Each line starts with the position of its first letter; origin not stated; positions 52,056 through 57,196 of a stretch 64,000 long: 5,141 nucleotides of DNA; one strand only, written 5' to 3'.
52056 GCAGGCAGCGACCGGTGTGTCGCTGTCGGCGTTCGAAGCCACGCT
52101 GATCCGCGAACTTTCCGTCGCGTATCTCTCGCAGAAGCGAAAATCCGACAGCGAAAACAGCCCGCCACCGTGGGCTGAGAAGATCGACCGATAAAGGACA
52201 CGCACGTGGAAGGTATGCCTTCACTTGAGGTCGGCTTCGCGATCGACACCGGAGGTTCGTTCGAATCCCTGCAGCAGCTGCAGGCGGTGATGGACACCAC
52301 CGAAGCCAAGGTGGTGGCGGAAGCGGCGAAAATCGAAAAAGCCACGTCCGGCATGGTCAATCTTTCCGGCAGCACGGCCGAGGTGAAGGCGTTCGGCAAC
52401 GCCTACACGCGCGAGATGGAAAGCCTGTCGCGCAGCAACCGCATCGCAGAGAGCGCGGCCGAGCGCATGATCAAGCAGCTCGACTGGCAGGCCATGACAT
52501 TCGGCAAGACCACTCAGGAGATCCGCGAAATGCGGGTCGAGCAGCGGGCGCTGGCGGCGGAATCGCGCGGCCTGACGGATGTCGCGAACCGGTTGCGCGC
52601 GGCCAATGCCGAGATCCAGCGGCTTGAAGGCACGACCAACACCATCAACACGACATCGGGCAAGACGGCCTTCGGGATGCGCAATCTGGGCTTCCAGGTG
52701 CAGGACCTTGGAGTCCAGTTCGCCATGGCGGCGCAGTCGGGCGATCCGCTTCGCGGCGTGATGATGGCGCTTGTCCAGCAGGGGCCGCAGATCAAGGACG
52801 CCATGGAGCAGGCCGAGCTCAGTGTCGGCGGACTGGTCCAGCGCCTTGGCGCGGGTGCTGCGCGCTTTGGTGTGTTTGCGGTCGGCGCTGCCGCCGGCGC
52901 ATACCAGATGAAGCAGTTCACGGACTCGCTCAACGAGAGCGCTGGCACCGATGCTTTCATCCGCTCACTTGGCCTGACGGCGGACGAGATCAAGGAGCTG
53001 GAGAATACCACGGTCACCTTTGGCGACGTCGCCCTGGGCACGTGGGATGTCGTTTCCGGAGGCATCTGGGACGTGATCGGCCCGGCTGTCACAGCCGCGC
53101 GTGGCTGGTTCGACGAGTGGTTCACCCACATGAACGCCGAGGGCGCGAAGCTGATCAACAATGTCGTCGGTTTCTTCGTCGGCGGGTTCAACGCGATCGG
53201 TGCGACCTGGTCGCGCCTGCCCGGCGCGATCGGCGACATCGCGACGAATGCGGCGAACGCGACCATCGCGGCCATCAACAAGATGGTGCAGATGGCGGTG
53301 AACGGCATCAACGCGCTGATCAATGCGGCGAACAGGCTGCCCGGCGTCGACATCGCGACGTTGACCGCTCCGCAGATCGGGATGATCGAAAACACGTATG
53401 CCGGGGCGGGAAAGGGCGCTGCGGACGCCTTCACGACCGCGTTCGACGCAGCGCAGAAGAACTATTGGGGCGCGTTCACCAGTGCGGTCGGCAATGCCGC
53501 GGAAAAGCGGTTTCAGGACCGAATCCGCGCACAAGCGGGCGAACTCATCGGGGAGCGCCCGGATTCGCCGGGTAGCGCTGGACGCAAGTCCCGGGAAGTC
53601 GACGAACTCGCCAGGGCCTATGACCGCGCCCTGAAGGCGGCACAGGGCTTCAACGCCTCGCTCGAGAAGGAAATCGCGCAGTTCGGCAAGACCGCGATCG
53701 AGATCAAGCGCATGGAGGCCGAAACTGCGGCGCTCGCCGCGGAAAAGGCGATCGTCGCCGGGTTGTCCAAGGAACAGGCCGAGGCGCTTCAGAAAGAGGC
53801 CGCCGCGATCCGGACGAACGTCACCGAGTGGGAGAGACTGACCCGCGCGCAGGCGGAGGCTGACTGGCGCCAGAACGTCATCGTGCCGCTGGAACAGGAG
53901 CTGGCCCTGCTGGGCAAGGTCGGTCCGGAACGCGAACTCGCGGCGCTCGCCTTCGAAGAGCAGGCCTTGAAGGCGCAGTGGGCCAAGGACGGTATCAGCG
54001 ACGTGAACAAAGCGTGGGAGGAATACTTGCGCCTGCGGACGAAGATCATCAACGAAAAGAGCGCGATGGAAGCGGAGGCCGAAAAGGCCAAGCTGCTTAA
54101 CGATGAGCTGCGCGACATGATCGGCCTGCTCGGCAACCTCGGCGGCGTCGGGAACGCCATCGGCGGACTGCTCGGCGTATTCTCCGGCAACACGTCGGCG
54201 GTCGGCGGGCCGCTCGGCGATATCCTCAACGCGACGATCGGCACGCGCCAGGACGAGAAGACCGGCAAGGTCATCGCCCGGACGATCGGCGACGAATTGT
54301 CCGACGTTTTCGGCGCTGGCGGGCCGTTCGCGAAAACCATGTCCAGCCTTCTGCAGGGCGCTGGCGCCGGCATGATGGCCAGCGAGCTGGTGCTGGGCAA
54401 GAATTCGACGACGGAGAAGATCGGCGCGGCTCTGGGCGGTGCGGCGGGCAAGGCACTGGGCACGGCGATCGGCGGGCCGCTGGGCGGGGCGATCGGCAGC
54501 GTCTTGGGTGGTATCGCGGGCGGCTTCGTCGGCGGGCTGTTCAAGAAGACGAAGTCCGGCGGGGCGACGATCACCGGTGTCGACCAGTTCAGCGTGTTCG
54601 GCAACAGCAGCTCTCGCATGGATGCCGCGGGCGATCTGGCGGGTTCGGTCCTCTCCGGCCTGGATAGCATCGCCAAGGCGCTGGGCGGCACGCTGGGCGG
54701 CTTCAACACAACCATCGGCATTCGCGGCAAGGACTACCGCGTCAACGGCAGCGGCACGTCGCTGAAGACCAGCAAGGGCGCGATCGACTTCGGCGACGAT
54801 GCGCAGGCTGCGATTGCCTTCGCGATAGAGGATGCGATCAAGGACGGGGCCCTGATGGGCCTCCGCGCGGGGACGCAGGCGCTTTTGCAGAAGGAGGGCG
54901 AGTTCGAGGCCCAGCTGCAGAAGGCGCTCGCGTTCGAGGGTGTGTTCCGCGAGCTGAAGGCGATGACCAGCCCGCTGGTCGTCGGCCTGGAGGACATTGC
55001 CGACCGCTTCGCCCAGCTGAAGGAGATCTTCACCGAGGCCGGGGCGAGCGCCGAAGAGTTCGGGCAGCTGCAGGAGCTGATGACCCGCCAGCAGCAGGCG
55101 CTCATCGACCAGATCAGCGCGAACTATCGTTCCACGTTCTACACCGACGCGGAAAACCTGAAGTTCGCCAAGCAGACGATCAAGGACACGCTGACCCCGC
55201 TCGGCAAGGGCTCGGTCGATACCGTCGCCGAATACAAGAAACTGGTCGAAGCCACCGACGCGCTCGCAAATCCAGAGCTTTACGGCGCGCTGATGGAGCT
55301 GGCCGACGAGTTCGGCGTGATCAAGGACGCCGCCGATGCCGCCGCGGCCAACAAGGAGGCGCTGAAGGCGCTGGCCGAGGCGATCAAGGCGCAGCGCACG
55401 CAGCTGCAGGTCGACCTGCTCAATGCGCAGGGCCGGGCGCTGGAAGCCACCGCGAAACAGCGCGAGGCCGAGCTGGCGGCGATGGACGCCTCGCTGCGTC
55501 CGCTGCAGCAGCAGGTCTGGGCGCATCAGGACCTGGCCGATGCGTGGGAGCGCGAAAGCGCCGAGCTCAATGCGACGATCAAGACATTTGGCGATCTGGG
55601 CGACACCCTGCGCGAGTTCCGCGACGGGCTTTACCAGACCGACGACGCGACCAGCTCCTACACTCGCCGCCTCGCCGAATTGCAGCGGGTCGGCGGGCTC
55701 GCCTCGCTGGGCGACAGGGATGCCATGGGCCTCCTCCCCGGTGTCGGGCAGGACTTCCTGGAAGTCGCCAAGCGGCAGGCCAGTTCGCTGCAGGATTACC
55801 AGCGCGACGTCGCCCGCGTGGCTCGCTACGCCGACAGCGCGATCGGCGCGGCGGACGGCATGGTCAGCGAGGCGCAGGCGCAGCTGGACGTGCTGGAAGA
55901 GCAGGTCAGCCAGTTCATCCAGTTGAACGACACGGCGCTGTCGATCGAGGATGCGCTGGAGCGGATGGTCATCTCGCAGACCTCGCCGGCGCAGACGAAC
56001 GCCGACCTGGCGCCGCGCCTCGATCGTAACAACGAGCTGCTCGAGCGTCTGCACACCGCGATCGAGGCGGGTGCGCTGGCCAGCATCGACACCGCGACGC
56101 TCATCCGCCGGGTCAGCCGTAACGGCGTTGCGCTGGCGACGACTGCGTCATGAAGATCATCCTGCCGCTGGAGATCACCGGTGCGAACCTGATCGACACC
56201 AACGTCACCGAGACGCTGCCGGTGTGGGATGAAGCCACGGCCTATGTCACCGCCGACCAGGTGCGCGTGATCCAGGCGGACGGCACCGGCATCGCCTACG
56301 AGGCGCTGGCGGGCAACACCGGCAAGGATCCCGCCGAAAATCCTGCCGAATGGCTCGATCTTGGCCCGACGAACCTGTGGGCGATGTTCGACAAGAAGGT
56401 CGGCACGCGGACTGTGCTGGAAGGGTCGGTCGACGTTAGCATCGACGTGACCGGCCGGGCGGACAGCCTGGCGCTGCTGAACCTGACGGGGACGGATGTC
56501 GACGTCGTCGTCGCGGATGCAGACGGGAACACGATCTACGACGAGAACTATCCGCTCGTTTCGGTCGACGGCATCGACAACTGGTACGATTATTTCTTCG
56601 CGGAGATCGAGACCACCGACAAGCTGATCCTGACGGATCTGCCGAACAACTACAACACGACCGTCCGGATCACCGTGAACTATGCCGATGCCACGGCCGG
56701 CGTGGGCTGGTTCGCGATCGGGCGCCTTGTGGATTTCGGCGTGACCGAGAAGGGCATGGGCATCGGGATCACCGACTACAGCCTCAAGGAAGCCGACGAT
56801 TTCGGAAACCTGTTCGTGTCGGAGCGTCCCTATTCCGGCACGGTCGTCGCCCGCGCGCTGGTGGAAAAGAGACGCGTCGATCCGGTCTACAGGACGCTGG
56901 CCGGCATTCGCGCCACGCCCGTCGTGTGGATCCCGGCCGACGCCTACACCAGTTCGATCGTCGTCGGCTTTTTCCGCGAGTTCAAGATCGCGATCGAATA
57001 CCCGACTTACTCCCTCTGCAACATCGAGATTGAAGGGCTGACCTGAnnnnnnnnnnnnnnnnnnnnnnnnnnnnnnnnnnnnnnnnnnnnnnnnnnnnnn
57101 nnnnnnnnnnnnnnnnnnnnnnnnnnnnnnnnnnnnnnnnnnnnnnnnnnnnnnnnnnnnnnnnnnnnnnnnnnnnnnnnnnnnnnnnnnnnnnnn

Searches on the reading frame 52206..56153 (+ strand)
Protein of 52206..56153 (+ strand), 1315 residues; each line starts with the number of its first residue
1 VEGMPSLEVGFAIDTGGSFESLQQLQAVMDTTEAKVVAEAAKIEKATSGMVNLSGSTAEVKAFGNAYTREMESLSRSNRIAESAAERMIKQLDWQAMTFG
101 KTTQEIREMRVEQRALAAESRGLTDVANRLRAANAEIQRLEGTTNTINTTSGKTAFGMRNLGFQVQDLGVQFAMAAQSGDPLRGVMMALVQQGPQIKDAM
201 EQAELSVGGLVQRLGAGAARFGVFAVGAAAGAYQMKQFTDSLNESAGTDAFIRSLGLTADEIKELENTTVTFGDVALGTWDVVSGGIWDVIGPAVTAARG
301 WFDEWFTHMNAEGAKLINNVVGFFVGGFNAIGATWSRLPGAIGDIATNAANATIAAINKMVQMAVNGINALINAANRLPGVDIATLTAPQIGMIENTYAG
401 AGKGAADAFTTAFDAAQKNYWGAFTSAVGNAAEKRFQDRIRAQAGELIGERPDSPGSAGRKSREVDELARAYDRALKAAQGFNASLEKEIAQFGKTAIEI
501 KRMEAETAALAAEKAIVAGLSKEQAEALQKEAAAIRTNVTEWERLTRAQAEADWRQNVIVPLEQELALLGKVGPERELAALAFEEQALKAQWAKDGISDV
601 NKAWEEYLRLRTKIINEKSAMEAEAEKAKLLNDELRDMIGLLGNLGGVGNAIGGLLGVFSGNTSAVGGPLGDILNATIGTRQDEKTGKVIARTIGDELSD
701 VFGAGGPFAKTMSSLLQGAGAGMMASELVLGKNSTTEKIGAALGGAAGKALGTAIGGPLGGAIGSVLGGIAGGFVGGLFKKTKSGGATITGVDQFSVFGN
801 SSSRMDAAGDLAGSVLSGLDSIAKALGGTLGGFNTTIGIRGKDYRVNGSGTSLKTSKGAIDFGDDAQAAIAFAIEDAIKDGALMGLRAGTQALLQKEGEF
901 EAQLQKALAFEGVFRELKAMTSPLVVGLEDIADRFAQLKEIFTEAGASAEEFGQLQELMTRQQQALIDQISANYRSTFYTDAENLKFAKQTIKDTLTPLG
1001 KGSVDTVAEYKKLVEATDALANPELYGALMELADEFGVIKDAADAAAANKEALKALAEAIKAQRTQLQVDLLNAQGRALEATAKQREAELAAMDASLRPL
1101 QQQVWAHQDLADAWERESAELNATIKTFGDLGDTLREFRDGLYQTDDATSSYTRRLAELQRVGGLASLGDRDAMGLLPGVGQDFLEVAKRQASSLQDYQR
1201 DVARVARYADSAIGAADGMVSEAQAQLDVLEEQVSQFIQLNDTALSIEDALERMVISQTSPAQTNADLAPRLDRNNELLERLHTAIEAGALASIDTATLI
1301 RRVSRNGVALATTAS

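Call 52: search_protein_families(library=phrogs, proteins=[window:52206-56153:+], max_evalue=0.00001)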
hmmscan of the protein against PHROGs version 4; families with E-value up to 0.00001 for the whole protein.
window:52206-56153:+ (1315 aa): 3 families
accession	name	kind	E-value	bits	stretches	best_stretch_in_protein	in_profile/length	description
phrog_3336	-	tail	1.7e-17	64.3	1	251-613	351-722/1051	tail length tape measure protein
phrog_20862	-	unknown function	9.2e-16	58.2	1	106-377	137-403/698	-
phrog_167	-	tail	2.1e-06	26.7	0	349-963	442-815/1555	tail length tape measure protein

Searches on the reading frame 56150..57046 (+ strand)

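Call 6: search_protein_families(library=pfam, proteins=[window:56150-57046:+], max_evalue=0.01)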
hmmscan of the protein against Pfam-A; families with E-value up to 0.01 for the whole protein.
window:56150-57046:+ (298 aa): 0 families

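Call 7: search_protein_families(library=phrogs, proteins=[window:56150-57046:+], max_evalue=0.01)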
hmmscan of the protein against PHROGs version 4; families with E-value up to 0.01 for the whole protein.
window:56150-57046:+ (298 aa): 3 families
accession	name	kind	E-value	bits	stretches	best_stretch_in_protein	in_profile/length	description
phrog_6278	-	unknown function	1.6e-68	232.1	1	1-297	1-305/306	-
phrog_34644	-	unknown function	1.3e-18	68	1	63-192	373-501/609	-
phrog_2282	-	tail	0.0025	17.9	1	23-68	61-104/547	tail fiber protein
